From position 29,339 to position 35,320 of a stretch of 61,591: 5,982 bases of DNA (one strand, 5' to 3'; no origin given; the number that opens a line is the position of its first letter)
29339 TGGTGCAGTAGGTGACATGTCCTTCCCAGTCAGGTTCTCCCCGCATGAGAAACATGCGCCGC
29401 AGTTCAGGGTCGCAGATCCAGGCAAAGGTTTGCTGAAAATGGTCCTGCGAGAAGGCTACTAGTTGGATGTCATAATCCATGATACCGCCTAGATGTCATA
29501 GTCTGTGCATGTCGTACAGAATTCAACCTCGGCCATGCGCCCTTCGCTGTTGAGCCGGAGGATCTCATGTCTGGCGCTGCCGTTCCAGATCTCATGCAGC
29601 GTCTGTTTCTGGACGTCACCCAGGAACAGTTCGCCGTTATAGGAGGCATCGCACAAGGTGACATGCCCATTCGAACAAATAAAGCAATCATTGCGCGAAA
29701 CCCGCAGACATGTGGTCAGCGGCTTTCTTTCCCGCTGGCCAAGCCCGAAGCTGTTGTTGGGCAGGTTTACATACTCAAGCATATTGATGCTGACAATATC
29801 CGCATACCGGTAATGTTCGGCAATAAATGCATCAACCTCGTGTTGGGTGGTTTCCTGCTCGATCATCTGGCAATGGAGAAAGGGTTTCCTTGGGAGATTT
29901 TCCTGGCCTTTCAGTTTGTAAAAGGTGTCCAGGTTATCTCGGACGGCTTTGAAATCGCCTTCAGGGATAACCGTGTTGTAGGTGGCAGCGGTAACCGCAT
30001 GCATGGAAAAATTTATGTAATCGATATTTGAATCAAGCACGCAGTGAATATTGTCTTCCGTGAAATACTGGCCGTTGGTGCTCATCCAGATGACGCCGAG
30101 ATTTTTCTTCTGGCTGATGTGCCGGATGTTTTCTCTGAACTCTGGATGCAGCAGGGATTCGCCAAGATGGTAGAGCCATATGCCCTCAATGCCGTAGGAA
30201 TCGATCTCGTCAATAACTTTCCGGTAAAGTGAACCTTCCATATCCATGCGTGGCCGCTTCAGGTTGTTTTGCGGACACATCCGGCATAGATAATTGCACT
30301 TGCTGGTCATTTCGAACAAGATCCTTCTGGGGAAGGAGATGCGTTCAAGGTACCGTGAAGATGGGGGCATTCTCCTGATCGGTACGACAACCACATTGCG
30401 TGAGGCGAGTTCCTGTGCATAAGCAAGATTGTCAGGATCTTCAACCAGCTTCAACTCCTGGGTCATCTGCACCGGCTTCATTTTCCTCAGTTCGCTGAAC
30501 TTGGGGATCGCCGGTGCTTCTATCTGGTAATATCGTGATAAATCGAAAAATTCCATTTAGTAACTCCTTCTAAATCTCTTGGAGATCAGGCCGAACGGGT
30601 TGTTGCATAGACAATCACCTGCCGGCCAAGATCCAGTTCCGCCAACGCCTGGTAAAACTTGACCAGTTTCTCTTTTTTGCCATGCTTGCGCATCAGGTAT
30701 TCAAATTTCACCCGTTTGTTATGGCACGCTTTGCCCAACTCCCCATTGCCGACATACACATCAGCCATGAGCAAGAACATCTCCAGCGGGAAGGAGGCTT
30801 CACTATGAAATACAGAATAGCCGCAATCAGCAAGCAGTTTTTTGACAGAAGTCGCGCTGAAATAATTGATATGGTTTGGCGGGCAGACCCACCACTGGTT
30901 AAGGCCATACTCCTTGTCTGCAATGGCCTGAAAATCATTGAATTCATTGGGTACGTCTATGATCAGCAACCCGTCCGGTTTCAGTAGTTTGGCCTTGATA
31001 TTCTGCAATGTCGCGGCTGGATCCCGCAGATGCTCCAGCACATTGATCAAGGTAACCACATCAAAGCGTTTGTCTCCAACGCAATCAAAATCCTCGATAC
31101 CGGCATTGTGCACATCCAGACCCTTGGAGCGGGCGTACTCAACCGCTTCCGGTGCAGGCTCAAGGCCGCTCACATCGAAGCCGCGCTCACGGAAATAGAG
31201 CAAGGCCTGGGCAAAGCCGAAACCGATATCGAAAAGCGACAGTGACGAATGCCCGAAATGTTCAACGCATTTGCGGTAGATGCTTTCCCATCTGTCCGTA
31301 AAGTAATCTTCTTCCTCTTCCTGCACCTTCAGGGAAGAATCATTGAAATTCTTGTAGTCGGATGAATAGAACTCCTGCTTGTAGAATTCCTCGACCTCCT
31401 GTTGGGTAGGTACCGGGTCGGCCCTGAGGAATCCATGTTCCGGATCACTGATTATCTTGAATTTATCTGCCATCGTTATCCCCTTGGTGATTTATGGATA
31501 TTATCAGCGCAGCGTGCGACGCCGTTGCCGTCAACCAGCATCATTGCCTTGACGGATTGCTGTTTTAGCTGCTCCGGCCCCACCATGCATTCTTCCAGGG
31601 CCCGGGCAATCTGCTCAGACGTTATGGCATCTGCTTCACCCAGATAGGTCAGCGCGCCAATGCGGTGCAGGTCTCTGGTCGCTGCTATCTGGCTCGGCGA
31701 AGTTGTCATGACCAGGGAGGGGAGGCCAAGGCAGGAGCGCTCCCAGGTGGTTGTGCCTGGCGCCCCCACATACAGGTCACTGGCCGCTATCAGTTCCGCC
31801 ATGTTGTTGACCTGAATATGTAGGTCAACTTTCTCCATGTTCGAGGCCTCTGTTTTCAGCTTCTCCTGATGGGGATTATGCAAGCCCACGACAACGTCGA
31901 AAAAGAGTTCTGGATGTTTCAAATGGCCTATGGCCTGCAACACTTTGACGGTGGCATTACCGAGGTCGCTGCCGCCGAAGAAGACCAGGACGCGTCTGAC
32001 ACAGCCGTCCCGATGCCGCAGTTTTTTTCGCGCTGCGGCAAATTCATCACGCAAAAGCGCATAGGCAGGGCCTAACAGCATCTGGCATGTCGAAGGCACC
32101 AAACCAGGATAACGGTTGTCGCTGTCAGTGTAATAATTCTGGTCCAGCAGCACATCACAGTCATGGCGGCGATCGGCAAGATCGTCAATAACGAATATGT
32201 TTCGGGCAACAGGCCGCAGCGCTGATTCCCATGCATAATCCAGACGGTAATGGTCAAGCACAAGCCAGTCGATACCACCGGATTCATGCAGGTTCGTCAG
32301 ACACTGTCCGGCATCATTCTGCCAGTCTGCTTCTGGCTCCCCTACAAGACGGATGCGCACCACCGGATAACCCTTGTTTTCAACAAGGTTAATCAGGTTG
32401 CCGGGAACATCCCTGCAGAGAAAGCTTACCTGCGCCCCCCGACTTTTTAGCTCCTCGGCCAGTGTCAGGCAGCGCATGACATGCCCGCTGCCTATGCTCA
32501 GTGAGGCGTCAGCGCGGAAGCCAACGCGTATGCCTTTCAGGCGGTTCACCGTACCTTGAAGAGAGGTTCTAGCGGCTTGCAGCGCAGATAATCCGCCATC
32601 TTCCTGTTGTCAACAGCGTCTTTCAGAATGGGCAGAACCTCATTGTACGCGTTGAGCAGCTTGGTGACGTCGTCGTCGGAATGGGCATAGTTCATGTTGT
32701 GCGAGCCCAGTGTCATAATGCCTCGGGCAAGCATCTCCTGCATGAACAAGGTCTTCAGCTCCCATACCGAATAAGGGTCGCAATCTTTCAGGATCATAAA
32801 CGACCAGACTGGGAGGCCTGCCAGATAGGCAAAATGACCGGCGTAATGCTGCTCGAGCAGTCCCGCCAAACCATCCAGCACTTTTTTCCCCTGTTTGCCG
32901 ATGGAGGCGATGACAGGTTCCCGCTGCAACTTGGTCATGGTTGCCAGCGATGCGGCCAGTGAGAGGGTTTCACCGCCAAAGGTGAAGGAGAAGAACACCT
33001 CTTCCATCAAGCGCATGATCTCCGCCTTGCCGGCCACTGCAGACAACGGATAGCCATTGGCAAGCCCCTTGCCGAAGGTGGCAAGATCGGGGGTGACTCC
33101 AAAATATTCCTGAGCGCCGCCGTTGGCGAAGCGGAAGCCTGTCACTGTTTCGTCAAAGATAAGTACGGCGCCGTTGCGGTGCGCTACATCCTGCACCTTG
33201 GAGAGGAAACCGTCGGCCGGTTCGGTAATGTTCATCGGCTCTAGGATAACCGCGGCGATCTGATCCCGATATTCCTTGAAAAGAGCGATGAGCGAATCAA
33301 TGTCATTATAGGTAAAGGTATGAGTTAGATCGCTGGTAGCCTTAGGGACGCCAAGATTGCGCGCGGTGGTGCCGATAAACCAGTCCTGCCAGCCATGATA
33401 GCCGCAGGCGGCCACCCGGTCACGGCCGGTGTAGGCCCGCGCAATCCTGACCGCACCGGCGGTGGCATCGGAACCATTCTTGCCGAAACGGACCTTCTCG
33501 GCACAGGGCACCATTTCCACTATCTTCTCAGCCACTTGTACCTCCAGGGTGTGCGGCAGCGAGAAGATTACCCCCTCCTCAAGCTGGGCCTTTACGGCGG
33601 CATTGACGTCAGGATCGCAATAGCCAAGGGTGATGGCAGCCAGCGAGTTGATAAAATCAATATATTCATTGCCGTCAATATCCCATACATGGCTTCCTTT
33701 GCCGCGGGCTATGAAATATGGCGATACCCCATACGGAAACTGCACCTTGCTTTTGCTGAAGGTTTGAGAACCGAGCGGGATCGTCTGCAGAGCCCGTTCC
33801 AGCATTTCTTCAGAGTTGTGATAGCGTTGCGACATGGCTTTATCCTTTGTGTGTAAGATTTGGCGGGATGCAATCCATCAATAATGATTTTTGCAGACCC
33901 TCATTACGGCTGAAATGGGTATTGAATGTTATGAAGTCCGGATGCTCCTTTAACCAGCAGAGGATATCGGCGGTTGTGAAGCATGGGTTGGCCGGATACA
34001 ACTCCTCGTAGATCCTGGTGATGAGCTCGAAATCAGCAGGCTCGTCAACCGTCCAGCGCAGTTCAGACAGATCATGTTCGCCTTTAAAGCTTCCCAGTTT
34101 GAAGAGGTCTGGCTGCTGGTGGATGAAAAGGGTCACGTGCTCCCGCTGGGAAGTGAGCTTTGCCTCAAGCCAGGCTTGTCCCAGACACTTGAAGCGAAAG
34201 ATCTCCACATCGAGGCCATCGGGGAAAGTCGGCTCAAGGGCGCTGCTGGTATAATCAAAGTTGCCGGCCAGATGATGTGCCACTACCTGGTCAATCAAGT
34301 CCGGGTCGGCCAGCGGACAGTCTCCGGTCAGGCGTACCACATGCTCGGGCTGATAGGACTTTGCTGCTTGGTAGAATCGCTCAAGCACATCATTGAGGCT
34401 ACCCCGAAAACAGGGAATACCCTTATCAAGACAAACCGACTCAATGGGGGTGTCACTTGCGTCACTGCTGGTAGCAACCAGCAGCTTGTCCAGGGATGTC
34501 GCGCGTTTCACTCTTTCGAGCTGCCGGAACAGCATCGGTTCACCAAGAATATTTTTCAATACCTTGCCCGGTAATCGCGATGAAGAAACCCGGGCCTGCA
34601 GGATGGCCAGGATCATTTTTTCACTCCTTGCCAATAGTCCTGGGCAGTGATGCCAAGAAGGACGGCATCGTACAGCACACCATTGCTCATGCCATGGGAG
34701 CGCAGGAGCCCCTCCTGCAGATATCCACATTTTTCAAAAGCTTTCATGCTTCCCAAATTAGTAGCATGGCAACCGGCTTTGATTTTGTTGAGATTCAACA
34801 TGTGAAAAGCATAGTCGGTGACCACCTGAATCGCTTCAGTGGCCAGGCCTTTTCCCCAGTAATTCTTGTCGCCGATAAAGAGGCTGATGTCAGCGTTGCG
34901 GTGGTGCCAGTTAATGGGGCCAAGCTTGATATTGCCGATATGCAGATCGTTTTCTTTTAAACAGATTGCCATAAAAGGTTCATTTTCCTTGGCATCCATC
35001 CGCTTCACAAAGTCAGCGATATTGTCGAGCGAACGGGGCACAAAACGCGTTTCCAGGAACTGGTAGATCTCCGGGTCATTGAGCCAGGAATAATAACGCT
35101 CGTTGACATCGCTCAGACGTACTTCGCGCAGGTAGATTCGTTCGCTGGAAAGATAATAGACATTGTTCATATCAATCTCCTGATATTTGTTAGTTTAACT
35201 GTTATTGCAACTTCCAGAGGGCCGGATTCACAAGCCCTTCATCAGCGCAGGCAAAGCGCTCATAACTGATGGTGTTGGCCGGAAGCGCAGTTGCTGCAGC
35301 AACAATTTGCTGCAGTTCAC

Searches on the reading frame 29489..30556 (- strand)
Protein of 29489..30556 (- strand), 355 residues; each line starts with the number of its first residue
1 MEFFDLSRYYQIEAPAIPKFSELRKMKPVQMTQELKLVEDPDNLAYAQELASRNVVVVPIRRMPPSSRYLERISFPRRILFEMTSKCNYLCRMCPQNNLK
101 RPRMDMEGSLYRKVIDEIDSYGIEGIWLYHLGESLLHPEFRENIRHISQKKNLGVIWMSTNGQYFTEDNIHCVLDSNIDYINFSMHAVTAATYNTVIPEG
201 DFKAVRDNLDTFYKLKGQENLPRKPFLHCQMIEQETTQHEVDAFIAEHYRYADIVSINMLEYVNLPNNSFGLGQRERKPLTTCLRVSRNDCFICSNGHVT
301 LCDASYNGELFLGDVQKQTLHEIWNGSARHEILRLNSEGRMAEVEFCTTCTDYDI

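Call 5: search_protein_families(library=pfam, proteins=[window:29489-30556:-], max_evalue=0.1)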
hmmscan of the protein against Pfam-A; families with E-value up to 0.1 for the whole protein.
window:29489-30556:- (355 aa): 2 families
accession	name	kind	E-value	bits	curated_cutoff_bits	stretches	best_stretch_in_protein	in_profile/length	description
PF13186.11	SPASM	-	3.7e-10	40.4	21.5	1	283-351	1-67/67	Iron-sulfur cluster-binding domain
PF04055.27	Radical_SAM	-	1.6e-09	38.6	29.5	1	82-215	2-139/166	Radical SAM superfamily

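Call 6: search_protein_families(library=ncbifam, proteins=[window:29489-30556:-], max_evalue=0.1)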
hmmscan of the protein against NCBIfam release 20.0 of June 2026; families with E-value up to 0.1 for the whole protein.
window:29489-30556:- (355 aa): 30 families (the best 25 are shown)
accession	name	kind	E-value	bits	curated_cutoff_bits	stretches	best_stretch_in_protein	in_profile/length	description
TIGR04317.1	W_rSAM_matur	equivalog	4.1e-27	95.2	380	1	76-260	3-185/349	tungsten cofactor oxidoreductase radical SAM maturase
TIGR04311.1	rSAM_Geo_metal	subfamily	1e-17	64.3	400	1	75-215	1-142/423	radical SAM/SPASM family putative metalloenzyme maturase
TIGR04321.1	spiroSPASM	subfamily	8.4e-16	57.7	250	1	76-353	230-505/510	spiro-SPASM protein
TIGR04251.1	SCM_rSAM_ScmF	equivalog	5e-11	42.6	400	1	77-196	4-124/353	SynChlorMet cassette radical SAM/SPASM protein ScmF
TIGR04545.1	rSAM_ahbD_hemeb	equivalog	2e-10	40.6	500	2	79-195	2-116/339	heme b synthase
TIGR03962.1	mycofact_rSAM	equivalog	3.8e-10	39.4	265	1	76-211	11-143/339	mycofactocin radical SAM maturase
NF001199.0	PRK00164.2-1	equivalog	1.2e-09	37.8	231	1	82-210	17-143/308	GTP 3',8-cyclase MoaA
TIGR02668.1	moaA_archaeal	equivalog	2.7e-09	36.4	325.25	1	82-209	15-140/303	GTP 3',8-cyclase MoaA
TIGR02666.1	moaA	equivalog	1.6e-08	33.9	284.05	1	83-215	16-153/336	GTP 3',8-cyclase MoaA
TIGR04055.1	rSAM_NirJ2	equivalog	2.7e-08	33.7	500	1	81-195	4-115/326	putative heme d1 biosynthesis radical SAM protein NirJ2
TIGR04051.1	rSAM_NirJ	equivalog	2.8e-08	33.1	515.45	1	80-205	5-128/354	heme d1 biosynthesis radical SAM protein NirJ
TIGR04133.1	rSAM_w_lipo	hypoth_equivalog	1e-07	31.2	425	1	77-190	24-138/350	TIGR04133 family radical SAM/SPASM protein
TIGR02109.1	PQQ_syn_pqqE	equivalog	1.4e-07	30.8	381.35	1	72-196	2-124/358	pyrroloquinoline quinone biosynthesis protein PqqE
TIGR04054.1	rSAM_NirJ1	equivalog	2.7e-07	29.6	650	1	79-192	38-149/387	putative heme d1 biosynthesis radical SAM protein NirJ1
NF050035.1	rSAM_WgK_link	exception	3.4e-07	29.6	650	2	76-207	8-138/367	radical SAM/SPASM peptide maturase WgkB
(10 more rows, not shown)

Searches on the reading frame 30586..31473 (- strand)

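Call 5: search_protein_families(library=pfam, proteins=[window:30586-31473:-], max_evalue=0.1)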
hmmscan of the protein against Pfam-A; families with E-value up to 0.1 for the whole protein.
window:30586-31473:- (295 aa): 8 families
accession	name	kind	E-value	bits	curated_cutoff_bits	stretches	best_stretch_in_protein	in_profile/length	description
PF13489.12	Methyltransf_23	-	1e-22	81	27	1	76-222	22-162/164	Methyltransferase domain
PF08241.18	Methyltransf_11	-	2.8e-13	50.8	21.2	1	82-172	2-95/95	Methyltransferase domain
PF08242.18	Methyltransf_12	-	9.5e-12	45.9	30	1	82-170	2-98/98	Methyltransferase domain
PF13649.12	Methyltransf_25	-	3e-09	37.9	27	1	82-168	3-97/97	Methyltransferase domain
PF13847.12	Methyltransf_31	-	6e-09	36.2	27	1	82-181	9-118/145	Methyltransferase domain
PF07021.18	MetW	-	2.9e-06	27.5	21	1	80-159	17-98/193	Methionine biosynthesis protein MetW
PF08003.17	Methyltransf_9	-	0.051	13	23.8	1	125-173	173-218/315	Protein of unknown function (DUF1698)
PF07056.16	DUF1335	-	0.082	13.5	25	0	231-275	26-70/131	Protein of unknown function (DUF1335)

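Call 6: search_protein_families(library=ncbifam, proteins=[window:30586-31473:-], max_evalue=0.1)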
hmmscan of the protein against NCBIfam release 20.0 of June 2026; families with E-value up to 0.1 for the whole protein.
window:30586-31473:- (295 aa): 14 families
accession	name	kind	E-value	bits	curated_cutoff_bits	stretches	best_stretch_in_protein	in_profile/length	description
TIGR01983.1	UbiG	equivalog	3.7e-08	32.9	102.95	1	76-175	49-154/228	bifunctional 2-polyprenyl-6-hydroxyphenol methylase/3-demethylubiquinol 3-O-methyltransferase UbiG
NF045667.1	MTase_DVU1556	equivalog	6.3e-07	29.1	155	1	78-172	24-119/213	DVU_1556 family methyltransferase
NF043040.1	corrin_prot_MT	hypoth_equivalog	1.1e-06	28.3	180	1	60-172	25-147/216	corrinoid protein-associated methyltransferase CpaM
TIGR04345.1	ovoA_Cterm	equivalog_domain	2.6e-06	27.2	170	1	135-181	133-178/242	putative 4-mercaptohistidine N1-methyltransferase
TIGR02081.1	metW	equivalog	2e-05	24.2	189.5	1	79-158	16-97/194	methionine biosynthesis protein MetW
NF045649.1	2X_seleno_MduS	exception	0.00033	19.7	380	1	49-118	13-83/338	methyltransferase domain-containing selenoprotein MduS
TIGR00452.1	TIGR00452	equivalog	0.00081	18.3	275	1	113-173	162-220/316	tRNA 5-methoxyuridine(34)/uridine 5-oxyacetic acid(34) synthase CmoB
NF011650.0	PRK15068.1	equivalog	0.00096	18.1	209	1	119-173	174-226/324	tRNA 5-methoxyuridine(34)/uridine 5-oxyacetic acid(34) synthase CmoB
NF008686.0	PRK11705.1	equivalog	0.0016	17.6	400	1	79-172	170-265/383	cyclopropane fatty acyl phospholipid synthase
NF004851.0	PRK06202.1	equivalog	0.002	17.6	243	1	62-154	44-147/237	hypothetical protein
TIGR04290.1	meth_Rta_06860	hypoth_equivalog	0.01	15.3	300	1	110-165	91-144/226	TIGR04290 family methyltransferase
NF010703.0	PRK14103.1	equivalog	0.031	13.7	320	1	82-180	35-132/256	trans-aconitate 2-methyltransferase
NF041255.1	mycofact_MftM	equivalog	0.036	13.4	200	1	81-154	144-222/289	mycofactocin oligosaccharide methyltransferase MftM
NF008264.0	PRK11036.1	equivalog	0.069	12.6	366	0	68-172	36-147/261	tRNA uridine 5-oxyacetic acid(34) methyltransferase CmoM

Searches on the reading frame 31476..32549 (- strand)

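Call 17: search_protein_families(library=ncbifam, proteins=[window:31476-32549:-], max_evalue=0.00001)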
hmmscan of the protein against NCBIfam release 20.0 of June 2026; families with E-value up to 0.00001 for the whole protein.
window:31476-32549:- (357 aa): 2 families
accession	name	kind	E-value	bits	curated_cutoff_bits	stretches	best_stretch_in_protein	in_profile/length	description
TIGR03590.1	PseG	equivalog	7.1e-92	308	153.55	1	8-292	2-278/280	UDP-2,4-diacetamido-2,4,6-trideoxy-beta-L-altropyranose hydrolase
TIGR01133.1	murG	equivalog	2.3e-08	33.4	250.25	1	185-350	183-352/353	undecaprenyldiphospho-muramoylpentapeptide beta-N-acetylglucosaminyltransferase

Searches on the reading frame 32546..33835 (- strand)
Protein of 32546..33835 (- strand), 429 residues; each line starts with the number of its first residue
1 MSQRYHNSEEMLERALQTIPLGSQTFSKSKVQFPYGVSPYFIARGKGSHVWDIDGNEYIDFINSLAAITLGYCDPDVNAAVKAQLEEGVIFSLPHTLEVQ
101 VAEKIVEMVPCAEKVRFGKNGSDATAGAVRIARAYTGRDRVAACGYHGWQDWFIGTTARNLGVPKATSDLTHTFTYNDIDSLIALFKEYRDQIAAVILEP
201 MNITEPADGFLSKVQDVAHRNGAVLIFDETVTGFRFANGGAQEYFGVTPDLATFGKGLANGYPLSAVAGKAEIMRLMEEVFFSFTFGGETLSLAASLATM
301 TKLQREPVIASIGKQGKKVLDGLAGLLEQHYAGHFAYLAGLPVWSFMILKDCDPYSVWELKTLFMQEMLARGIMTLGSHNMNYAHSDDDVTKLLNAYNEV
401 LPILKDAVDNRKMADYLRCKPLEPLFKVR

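Call 17: search_protein_families(library=ncbifam, proteins=[window:32546-33835:-], max_evalue=0.00001)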
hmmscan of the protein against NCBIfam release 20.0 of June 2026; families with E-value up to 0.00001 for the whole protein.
window:32546-33835:- (429 aa): 69 families (the best 25 are shown)
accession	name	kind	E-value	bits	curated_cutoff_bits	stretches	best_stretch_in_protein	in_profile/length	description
NF004856.0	PRK06209.1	equivalog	1.1e-128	429.6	486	1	2-427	5-438/450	glutamate-1-semialdehyde 2,1-aminomutase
NF041362.1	GntE_guanitoxin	equivalog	6.9e-87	291.7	525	1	1-393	1-425/426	guanitoxin biosynthesis PLP-dependent transaminase GntE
NF000818.0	PRK00062.1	subfamily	3.6e-84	282.9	398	1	5-401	3-424/429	glutamate-1-semialdehyde 2,1-aminomutase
TIGR00713.1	hemL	equivalog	5.6e-79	265.8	527.3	1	9-398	3-417/423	glutamate-1-semialdehyde 2,1-aminomutase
NF009055.0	PRK12389.1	equivalog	1.4e-71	241.4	637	1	5-401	3-425/431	glutamate-1-semialdehyde 2,1-aminomutase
TIGR00707.1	argD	subfamily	2.5e-48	164.8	410.05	1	35-330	6-313/381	acetylornithine/succinylornithine family transaminase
NF005993.0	PRK08117.1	subfamily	9.2e-46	156.3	574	2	175-330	188-350/433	aspartate aminotransferase family protein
NF002874.0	PRK03244.1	equivalog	3.3e-45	154.5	457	1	34-326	21-322/399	acetylornithine transaminase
NF004426.0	PRK05769.1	equivalog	1.7e-44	152.3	552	2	190-378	219-408/441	acetyl ornithine aminotransferase family protein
NF004718.0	PRK06062.1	subfamily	1.7e-43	148.8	472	2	188-330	213-364/454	hypothetical protein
NF006368.0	PRK08593.1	equivalog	1.9e-42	145.4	570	2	175-328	190-350/448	aspartate aminotransferase family protein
NF002797.0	PRK02936.1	equivalog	1.7e-41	142.3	496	1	35-328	8-308/385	acetylornithine transaminase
TIGR00700.1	GABAtrnsam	equivalog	1.8e-41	142.1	506.65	2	190-323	195-333/420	4-aminobutyrate--2-oxoglutarate transaminase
NF006228.0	PRK08360.1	equivalog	3.2e-41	141.4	608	2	38-143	23-132/443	aspartate aminotransferase family protein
NF004714.0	PRK06058.1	subfamily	4.5e-41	140.9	639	2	191-329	222-365/447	4-aminobutyrate--2-oxoglutarate transaminase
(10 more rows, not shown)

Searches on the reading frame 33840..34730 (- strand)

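Call 17: search_protein_families(library=ncbifam, proteins=[window:33840-34730:-], max_evalue=0.00001)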
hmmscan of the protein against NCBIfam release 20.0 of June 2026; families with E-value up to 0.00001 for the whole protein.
window:33840-34730:- (296 aa): 5 families
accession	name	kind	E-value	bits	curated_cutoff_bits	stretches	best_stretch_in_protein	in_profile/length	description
NF009905.0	PRK13368.1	subfamily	2e-17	63.3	255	1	40-154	3-115/243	3-deoxy-manno-octulosonate cytidylyltransferase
NF003952.0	PRK05450.1-5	subfamily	2e-17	63.2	193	1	40-153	3-116/250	3-deoxy-manno-octulosonate cytidylyltransferase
NF003950.0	PRK05450.1-3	subfamily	1.8e-12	47.1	234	1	41-152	4-116/248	3-deoxy-manno-octulosonate cytidylyltransferase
NF003948.0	PRK05450.1-1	equivalog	1.2e-11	44.3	281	1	39-159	5-126/248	3-deoxy-manno-octulosonate cytidylyltransferase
TIGR00466.1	kdsB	equivalog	4.1e-10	39.5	155.2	1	41-153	4-116/241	3-deoxy-manno-octulosonate cytidylyltransferase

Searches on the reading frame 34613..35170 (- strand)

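Call 17: search_protein_families(library=ncbifam, proteins=[window:34613-35170:-], max_evalue=0.00001)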
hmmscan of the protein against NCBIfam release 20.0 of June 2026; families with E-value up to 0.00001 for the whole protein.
window:34613-35170:- (185 aa): 7 families
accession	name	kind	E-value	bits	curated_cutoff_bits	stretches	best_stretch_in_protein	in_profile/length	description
NF011709.0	PRK15130.1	equivalog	3.2e-12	46.6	218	1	72-182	63-172/186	spermidine N1-acetyltransferase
NF000431.1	AAC_6p_Ian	exception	1.5e-11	44.2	400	1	11-172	7-173/190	aminoglycoside N-acetyltransferase AAC(6')-Ian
TIGR03585.1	PseH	equivalog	3.7e-10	40.1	93.1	1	24-171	12-154/156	UDP-4-amino-4,6-dideoxy-N-acetyl-beta-L-altrosamine N-acetyltransferase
NF033151.0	AAC_6p_A10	exception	3.1e-07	30.6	400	1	95-172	97-174/178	AAC(6')-I family aminoglycoside 6'-N-acetyltransferase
NF000507.1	AAC_6p_Ie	exception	3.9e-07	30.2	450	1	95-181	98-184/201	aminoglycoside N-acetyltransferase AAC(6')-Ie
NF040702.1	ileS_w_GNAT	exception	2.9e-06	25.2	1999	1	7-150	282-417/1100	isoleucine--tRNA ligase, N-acetyltransferase domain-containing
NF033693.0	AAC_6p_Ie_fam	exception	7.3e-06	26.2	340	0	95-171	98-174/179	AAC(6')-Ie family aminoglycoside N-acetyltransferase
